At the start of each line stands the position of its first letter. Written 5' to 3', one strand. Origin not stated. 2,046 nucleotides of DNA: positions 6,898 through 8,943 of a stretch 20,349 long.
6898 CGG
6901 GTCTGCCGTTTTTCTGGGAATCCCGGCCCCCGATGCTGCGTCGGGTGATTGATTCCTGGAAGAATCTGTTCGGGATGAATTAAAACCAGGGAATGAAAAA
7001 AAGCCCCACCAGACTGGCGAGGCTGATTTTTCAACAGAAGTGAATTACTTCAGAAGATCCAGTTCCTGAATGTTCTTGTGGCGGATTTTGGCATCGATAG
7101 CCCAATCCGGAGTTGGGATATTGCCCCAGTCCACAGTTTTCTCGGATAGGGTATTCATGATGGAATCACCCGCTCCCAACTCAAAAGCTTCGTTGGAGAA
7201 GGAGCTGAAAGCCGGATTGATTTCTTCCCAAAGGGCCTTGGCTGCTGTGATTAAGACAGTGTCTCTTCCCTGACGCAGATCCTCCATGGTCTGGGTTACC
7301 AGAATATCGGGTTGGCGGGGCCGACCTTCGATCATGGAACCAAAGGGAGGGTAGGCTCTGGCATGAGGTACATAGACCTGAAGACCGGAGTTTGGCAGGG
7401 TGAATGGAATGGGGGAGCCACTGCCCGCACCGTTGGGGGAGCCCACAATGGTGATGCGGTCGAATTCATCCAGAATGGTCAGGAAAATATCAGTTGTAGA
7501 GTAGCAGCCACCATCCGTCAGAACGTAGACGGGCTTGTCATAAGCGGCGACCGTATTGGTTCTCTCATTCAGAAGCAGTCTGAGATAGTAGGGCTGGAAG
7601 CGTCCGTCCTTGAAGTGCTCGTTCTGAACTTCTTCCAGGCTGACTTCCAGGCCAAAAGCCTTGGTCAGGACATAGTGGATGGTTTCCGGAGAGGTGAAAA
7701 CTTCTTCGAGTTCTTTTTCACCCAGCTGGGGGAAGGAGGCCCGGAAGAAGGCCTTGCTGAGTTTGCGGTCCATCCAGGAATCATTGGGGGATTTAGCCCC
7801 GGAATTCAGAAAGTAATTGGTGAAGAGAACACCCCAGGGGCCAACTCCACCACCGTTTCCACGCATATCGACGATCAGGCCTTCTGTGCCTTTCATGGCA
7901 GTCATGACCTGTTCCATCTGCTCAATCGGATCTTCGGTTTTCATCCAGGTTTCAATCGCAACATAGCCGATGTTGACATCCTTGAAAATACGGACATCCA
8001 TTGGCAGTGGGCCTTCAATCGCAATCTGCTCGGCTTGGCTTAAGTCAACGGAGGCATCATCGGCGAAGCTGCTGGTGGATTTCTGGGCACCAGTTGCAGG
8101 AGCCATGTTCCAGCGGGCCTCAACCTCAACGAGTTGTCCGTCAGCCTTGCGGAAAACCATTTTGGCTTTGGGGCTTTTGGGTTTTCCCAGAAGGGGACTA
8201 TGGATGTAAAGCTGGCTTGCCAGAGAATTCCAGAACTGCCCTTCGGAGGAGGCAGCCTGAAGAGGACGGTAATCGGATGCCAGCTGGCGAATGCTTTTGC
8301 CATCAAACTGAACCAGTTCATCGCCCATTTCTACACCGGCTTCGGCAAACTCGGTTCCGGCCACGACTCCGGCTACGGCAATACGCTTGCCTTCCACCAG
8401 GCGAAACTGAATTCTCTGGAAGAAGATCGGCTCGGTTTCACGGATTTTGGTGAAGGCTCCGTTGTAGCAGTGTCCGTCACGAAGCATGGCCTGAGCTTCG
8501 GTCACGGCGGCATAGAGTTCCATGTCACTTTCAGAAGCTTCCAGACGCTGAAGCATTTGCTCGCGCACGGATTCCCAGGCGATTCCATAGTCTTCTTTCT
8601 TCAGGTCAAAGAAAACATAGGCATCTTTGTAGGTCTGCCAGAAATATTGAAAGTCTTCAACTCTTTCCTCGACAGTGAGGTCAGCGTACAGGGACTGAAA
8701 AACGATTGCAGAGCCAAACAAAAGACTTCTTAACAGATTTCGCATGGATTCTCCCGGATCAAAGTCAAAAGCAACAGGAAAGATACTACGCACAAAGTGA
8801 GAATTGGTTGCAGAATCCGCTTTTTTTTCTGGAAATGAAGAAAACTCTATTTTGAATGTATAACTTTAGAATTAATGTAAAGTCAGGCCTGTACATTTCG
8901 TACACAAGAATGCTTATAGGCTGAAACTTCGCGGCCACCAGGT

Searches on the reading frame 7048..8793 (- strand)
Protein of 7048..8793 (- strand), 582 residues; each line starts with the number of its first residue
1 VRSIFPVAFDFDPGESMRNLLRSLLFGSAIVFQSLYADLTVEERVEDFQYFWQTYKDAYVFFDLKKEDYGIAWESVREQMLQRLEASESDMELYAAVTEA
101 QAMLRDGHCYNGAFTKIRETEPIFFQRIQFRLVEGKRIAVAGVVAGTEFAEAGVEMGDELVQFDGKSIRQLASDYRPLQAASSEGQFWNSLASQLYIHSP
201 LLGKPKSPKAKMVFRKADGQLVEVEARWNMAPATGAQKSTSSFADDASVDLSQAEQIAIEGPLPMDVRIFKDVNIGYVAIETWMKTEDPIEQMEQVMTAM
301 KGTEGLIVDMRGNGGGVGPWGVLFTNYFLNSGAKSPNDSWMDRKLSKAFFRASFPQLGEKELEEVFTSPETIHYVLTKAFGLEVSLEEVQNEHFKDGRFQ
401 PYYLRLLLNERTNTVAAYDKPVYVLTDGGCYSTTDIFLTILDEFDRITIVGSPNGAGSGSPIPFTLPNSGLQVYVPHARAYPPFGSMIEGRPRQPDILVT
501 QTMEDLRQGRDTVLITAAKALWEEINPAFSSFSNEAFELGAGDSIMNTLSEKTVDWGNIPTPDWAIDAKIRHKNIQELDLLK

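Call 3: search_protein_families(library=pfam, proteins=[window:7048-8793:-], max_evalue=1)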
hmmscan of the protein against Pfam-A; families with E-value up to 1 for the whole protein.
window:7048-8793:- (582 aa): 6 families
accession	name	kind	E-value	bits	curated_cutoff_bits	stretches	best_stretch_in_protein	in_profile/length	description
PF03572.23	Peptidase_S41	-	8.3e-21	74.7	24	1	274-499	1-165/165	Peptidase family S41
PF17820.7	PDZ_6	-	3.1e-05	24.1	27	1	140-179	2-41/54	PDZ domain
PF14684.11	Tricorn_C1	-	0.0027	18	24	1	42-95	3-52/59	Tricorn protease C1 domain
PF13180.12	PDZ_2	-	0.0029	18.3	27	1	128-173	5-49/80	PDZ domain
PF00595.29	PDZ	-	0.02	15.7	23.2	1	136-173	25-62/81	PDZ domain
PF17816.7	PDZ_4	-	0.19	12.5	23.1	1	152-231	29-110/114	PDZ domain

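Call 4: search_protein_families(library=ncbifam, proteins=[window:7048-8793:-], max_evalue=1)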
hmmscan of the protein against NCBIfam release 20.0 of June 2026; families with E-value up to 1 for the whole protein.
window:7048-8793:- (582 aa): 12 families
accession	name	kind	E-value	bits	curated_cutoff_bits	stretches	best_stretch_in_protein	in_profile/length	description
NF033424.1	chlamy_CPAF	equivalog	5.7e-18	64.8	250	2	272-509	302-548/564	protease-like activity factor CPAF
NF045589.1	Cterm_S41_CtpB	exception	6.3e-14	51.4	633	3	412-508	294-389/416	carboxyl-terminal processing protease CtpB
TIGR00225.1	prc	subfamily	4.3e-12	45.7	218.6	2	265-332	143-210/335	C-terminal processing peptidase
NF045590.1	Cterm_S41_CtpC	exception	1.8e-08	33.6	665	1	410-511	290-393/418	carboxyl-terminal processing protease CtpC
NF045591.1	Cterm_S41_CtpZ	exception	4.8e-08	32.1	525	2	274-331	213-270/403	carboxyl-terminal processing protease CtpZ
TIGR03900.1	prc_long_Delta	hypoth_equivalog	2.8e-06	25.6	660.95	1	273-333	237-298/973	MXAN_5808 family serine peptidase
NF045588.1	Cterm_S41_CtpA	exception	2.9e-06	26.4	625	1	270-333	211-274/401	carboxyl-terminal processing protease CtpA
NF008388.1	PRK11186.1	exception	4.4e-05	22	825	1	270-333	352-415/663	carboxy terminal-processing peptidase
NF052377.1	lmo1851_S41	exception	0.00023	20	725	1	273-333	204-264/468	lmo1851 family serine protease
NF051464.1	tail_spec_CT441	exception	0.00025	19.9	700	1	244-332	323-417/645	tail-specific protease Tsp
NF040960.1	MamE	equivalog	0.048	12.2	800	1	130-170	461-501/659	magnetosome formation protease MamE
NF058627.1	S41_Gfo1087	equivalog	0.16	10.8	455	1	245-316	195-265/489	GFO_1087 family putative carboxy terminal peptidase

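Call 53: search_protein_families(library=padloc, proteins=[window:7048-8793:-], max_evalue=0.01)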
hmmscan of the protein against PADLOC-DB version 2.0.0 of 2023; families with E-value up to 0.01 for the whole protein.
window:7048-8793:- (582 aa): 0 families

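Call 68: search_solved_structures(query=window:7048-8793:-, max_evalue=0.001, show_alignments=1)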
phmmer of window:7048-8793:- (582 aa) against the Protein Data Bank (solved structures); distinct sequences matched with E-value up to 0.001: 14.
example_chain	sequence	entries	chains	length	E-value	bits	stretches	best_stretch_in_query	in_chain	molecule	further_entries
8vcb_A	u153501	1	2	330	1.5e-12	49.9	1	412-521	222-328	Q5LIA5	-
4l8k_A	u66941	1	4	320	9.2e-11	44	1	418-519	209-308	putative peptidase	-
4ghn_A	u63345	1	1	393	6.9e-09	37.8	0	416-518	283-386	Uncharacterized protein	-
9frx_A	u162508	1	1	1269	3e-06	29.1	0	419-501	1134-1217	Retinol binding protein 3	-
9ku0_A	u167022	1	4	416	3.2e-06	29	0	412-499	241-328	Carboxyl-terminal protease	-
9jr1_A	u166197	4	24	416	4.7e-06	28.4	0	412-499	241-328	Carboxyl-terminal protease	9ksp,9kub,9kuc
9ku3_A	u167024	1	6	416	5.2e-06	28.3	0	412-499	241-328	Carboxyl-terminal protease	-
3dja_A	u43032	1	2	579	0.00011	24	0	417-508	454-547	Protein CT_858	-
3dor_A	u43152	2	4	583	0.00019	23.1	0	417-508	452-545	Protein CT_858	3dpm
7rpq_A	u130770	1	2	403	0.00024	22.8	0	420-501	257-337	Probable carboxyl-terminal protease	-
3dpn_A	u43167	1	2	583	0.0005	21.7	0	417-508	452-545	Protein CT_858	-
7rqh_A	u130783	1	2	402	0.00062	21.4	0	420-501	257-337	Probable carboxyl-terminal protease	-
8sxe_A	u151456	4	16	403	0.00062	21.4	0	420-501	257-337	Probable carboxyl-terminal protease | Carboxyl-terminal protease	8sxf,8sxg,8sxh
1fc7_A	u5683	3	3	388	0.00091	20.9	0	274-330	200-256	PHOTOSYSTEM II D1 PROTEASE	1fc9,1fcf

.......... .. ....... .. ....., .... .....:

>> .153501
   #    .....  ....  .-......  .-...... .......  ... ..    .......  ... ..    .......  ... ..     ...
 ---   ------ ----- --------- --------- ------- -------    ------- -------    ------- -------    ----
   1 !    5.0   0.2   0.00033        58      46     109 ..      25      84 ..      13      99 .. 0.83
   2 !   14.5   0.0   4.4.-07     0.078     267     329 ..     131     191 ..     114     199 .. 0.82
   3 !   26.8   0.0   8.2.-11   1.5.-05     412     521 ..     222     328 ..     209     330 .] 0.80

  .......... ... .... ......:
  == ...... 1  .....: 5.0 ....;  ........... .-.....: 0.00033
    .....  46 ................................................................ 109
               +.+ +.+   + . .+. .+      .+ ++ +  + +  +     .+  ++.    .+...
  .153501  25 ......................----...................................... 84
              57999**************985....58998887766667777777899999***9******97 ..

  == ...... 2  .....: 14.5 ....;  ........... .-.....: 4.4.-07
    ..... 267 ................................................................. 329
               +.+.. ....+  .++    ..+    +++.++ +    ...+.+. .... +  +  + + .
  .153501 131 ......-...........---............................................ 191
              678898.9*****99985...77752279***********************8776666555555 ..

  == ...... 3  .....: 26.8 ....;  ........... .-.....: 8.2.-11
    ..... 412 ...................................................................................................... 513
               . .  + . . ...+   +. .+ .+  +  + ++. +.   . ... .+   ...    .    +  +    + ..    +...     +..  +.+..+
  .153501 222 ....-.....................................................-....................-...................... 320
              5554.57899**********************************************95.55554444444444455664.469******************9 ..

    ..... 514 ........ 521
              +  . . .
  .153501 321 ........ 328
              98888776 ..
